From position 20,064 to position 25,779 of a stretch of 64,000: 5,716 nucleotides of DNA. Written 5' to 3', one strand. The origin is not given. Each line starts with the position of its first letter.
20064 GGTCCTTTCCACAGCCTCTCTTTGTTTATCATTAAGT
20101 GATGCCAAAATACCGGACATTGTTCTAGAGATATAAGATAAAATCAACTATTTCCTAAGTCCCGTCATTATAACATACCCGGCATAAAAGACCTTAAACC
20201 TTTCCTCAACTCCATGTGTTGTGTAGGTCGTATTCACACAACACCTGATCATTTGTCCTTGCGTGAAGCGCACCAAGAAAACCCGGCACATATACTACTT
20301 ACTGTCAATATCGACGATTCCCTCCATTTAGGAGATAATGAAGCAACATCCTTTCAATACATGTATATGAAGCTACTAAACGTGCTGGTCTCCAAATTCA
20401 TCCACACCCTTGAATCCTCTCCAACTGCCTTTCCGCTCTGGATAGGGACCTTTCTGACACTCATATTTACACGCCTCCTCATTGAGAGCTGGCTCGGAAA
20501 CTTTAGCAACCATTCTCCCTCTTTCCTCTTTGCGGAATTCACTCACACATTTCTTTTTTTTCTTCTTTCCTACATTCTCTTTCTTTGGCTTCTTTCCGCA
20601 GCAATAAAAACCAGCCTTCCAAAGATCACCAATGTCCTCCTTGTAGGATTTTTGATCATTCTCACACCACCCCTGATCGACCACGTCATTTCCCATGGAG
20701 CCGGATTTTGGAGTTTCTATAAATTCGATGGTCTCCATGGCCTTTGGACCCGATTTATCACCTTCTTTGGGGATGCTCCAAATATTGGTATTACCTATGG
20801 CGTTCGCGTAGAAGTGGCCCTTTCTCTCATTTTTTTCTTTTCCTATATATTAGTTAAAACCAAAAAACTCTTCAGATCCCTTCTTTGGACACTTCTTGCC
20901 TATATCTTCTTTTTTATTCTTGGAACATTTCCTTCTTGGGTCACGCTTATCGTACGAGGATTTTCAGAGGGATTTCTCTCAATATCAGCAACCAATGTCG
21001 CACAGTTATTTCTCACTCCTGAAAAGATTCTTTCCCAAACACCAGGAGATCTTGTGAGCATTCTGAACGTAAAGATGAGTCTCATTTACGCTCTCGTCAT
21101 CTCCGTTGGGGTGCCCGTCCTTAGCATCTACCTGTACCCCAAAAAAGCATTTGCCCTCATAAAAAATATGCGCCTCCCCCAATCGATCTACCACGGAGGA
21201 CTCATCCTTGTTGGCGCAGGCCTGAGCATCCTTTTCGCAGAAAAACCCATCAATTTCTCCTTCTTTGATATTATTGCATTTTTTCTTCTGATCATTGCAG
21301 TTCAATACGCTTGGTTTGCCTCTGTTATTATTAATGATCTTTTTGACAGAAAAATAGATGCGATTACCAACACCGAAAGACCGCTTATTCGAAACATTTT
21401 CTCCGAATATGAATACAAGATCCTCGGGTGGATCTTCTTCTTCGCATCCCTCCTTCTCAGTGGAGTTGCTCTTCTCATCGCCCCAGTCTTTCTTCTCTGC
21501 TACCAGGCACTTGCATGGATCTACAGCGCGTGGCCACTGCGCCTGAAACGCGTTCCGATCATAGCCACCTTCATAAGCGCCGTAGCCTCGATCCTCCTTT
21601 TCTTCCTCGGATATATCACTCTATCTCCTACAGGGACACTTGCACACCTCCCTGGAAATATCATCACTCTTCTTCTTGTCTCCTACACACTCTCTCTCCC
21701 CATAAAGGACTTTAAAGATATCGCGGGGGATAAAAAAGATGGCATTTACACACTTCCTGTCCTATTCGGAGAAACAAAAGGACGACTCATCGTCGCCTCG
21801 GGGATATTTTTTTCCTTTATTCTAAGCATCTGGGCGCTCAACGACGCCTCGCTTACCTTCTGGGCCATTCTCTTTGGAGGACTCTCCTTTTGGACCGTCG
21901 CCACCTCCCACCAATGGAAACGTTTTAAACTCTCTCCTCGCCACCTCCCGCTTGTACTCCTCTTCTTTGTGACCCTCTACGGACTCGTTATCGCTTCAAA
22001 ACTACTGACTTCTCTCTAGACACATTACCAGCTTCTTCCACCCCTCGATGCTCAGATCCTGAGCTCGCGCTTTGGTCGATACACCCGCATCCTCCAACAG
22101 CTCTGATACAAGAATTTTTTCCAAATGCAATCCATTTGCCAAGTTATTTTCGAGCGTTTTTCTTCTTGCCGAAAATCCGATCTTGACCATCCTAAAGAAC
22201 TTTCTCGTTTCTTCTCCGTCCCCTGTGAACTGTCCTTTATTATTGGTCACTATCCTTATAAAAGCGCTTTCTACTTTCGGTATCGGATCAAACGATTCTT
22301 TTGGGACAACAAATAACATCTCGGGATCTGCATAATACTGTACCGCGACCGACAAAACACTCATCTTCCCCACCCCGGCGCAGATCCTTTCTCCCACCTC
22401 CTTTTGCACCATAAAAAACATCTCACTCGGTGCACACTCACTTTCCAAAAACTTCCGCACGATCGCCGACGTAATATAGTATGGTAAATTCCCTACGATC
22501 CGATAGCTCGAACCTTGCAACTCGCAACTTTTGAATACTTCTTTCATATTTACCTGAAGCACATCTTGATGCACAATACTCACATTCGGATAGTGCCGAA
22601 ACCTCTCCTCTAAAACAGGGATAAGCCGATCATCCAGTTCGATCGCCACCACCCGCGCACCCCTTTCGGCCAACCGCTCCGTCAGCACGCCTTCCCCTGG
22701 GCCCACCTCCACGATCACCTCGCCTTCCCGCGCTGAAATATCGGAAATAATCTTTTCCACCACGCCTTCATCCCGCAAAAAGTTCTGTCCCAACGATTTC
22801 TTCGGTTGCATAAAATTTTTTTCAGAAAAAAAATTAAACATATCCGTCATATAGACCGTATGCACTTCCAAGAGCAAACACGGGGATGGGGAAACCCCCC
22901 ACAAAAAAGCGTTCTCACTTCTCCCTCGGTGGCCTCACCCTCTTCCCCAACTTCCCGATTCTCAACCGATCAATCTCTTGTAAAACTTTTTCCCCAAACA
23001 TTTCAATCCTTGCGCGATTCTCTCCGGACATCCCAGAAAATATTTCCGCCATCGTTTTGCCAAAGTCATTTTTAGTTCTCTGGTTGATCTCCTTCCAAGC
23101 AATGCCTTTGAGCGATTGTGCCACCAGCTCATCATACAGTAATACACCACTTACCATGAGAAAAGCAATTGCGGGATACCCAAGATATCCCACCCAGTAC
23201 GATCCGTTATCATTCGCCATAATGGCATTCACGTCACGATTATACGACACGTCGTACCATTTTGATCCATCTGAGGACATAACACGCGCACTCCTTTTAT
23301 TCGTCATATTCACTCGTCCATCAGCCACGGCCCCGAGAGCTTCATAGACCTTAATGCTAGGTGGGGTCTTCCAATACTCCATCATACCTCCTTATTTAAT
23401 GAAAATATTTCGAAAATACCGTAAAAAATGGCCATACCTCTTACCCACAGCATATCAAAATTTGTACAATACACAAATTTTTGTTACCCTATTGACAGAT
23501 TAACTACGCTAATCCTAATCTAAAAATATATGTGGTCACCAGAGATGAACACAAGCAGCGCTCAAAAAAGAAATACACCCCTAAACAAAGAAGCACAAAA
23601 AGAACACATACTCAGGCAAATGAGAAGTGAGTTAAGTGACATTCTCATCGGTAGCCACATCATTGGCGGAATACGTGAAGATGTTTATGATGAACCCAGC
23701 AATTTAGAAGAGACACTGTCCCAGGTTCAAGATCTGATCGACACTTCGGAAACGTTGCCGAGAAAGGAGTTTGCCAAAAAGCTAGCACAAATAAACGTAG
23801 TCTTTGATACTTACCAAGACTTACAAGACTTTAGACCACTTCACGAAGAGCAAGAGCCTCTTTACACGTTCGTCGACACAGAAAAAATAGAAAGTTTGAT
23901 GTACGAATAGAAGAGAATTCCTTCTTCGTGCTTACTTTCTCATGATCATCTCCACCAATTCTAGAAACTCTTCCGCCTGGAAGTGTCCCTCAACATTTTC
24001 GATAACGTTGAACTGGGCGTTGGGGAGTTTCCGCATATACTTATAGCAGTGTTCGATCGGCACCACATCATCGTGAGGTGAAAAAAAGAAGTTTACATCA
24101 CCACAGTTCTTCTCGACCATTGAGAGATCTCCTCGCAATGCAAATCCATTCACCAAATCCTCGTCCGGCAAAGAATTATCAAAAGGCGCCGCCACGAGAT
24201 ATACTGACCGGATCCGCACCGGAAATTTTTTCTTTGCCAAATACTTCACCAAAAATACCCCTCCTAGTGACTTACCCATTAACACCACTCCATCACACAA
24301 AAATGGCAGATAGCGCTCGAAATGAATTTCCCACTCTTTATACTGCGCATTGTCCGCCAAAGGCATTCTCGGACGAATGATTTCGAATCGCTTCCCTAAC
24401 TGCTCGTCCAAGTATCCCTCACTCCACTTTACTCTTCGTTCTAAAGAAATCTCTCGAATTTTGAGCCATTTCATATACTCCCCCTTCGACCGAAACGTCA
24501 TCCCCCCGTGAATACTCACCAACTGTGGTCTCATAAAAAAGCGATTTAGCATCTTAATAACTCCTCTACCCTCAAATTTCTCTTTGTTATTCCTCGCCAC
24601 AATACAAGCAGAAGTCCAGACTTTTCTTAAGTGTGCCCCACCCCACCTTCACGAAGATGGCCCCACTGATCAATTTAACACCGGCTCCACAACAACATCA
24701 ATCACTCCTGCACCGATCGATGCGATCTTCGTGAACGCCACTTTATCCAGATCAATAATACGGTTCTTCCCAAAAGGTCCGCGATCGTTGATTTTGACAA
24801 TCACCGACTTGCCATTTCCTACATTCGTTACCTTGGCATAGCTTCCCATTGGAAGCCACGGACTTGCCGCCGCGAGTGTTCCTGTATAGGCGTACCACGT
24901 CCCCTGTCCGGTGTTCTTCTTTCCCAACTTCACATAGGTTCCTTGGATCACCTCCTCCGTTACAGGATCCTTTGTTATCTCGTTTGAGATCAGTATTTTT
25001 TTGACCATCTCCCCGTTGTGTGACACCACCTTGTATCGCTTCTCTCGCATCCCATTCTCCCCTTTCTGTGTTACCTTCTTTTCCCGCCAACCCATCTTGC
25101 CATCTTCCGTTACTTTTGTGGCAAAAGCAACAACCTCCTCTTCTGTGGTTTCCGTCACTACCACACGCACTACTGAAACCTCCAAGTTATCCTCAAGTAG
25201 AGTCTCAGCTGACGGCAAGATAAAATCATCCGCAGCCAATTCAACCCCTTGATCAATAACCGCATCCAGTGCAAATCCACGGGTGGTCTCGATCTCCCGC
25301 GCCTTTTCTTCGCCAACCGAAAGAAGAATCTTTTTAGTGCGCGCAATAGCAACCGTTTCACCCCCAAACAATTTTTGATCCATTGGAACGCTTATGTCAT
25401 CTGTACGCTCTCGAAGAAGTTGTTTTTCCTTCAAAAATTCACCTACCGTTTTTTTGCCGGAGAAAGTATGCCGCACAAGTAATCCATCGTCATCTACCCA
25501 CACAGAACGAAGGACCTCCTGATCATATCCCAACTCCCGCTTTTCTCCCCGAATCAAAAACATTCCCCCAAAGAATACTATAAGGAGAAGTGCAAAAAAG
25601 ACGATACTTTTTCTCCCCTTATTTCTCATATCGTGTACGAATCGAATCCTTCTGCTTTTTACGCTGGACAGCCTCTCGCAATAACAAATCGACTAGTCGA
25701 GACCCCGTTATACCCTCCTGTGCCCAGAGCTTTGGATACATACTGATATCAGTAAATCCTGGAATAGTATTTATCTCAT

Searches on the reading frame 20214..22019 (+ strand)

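Call 47: search_protein_families(library=pfam, proteins=[window:20214-22019:+])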
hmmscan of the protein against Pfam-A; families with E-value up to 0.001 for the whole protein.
window:20214-22019:+ (601 aa): 1 family
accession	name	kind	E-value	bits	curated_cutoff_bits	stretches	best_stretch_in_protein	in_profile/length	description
PF01040.23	UbiA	-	7.1e-26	91.4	34.2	1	340-566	9-232/250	UbiA prenyltransferase family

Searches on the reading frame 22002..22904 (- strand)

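Call 47: search_protein_families(library=pfam, proteins=[window:22002-22904:-])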
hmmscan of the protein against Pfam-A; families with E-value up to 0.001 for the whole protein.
window:22002-22904:- (300 aa): 4 families
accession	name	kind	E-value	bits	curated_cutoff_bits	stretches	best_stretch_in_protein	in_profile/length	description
PF00398.26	RrnaAD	-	5.1e-59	200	24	1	34-292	4-257/263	Ribosomal RNA adenine dimethylase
PF13649.12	Methyltransf_25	-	6.9e-07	30.3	27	1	64-121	1-61/97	Methyltransferase domain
PF08241.18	Methyltransf_11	-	1.7e-05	25.8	21.2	1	65-121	1-57/95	Methyltransferase domain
PF05401.17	NodS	-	0.00035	20.9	24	1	62-125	45-108/201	Nodulation protein S (NodS)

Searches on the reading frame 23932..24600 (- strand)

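Call 47: search_protein_families(library=pfam, proteins=[window:23932-24600:-])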
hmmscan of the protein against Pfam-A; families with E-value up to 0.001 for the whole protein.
window:23932-24600:- (222 aa): 2 families
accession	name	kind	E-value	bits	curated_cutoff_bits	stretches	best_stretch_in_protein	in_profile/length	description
PF00561.26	Abhydrolase_1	-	0.00018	21.7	25.8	0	105-155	71-117/245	alpha/beta hydrolase fold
PF06821.19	Ser_hydrolase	-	0.00072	19.9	22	1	83-211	35-158/172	Serine hydrolase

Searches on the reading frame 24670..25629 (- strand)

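Call 47: search_protein_families(library=pfam, proteins=[window:24670-25629:-])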
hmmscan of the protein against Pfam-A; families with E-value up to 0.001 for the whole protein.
window:24670-25629:- (319 aa): 2 families
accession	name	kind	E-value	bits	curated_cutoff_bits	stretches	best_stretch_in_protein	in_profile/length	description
PF03330.24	DPBB_1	-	3.9e-16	59.5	28.8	1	239-313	12-82/83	Lytic transglycolase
PF07501.17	G5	-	3.1e-15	56.6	23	1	159-231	2-74/75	G5 domain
